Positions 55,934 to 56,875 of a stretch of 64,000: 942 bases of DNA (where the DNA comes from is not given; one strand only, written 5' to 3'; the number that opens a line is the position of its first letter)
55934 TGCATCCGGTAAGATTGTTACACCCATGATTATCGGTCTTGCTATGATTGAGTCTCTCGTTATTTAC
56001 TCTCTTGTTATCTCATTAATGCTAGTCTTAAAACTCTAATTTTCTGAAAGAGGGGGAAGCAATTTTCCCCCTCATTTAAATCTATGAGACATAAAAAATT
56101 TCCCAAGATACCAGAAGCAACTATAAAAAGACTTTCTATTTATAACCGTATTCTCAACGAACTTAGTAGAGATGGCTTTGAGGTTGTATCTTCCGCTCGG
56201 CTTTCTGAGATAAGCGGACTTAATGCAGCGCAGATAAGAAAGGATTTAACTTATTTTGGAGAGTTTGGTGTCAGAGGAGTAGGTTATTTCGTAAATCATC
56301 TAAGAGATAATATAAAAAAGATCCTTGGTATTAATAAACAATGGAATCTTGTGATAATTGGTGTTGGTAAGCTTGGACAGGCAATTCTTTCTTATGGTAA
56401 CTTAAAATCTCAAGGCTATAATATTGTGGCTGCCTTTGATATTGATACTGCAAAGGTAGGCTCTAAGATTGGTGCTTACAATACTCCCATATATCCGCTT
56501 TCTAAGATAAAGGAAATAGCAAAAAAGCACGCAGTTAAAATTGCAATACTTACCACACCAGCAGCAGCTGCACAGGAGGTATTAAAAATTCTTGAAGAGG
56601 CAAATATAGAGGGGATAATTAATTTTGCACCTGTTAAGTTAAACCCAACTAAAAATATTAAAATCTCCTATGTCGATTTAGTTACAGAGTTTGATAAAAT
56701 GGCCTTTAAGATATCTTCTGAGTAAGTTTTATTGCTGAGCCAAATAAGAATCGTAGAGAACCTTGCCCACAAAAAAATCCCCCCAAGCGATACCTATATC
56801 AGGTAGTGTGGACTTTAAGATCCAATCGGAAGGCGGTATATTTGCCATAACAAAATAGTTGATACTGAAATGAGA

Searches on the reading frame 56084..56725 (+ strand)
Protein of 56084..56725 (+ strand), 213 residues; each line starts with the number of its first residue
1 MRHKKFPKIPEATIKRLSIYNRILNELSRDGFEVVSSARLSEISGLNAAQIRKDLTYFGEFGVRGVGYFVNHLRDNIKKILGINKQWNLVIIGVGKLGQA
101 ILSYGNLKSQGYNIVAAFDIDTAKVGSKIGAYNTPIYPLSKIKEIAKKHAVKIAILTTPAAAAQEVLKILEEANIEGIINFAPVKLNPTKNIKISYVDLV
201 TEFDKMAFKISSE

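Call 77: search_protein_families(library=ncbifam, proteins=[window:56084-56725:+], max_evalue=1e-25)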
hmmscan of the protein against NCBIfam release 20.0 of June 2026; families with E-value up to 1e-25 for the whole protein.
window:56084-56725:+ (213 aa): 9 families
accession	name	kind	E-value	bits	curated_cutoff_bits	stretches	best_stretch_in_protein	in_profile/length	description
NF003993.0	PRK05472.2-2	equivalog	1e-76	257.2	217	1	5-212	2-207/212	redox-sensing transcriptional repressor Rex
NF003995.0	PRK05472.2-4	subfamily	1.4e-73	246.9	126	1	7-212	4-207/213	redox-sensing transcriptional repressor Rex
NF003992.0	PRK05472.2-1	equivalog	2e-63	213.9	226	1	5-210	17-220/249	redox-sensing transcriptional repressor Rex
NF003989.0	PRK05472.1-3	equivalog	1.5e-57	194.9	177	1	6-209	5-206/215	redox-sensing transcriptional repressor Rex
NF003990.0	PRK05472.1-4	equivalog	3.6e-56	190.1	233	1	7-211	5-207/214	redox-sensing transcriptional repressor Rex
NF003994.0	PRK05472.2-3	equivalog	1.4e-53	181.4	130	1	3-211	3-209/217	redox-sensing transcriptional repressor Rex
NF003996.0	PRK05472.2-5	equivalog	2e-51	174.8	138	1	9-211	2-200/209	redox-sensing transcriptional repressor Rex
NF003988.0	PRK05472.1-1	equivalog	1.2e-48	165.9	321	1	5-208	5-206/214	redox-sensing transcriptional repressor Rex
NF003991.0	PRK05472.1-5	equivalog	2.5e-43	148.5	198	1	8-208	6-204/211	redox-sensing transcriptional repressor Rex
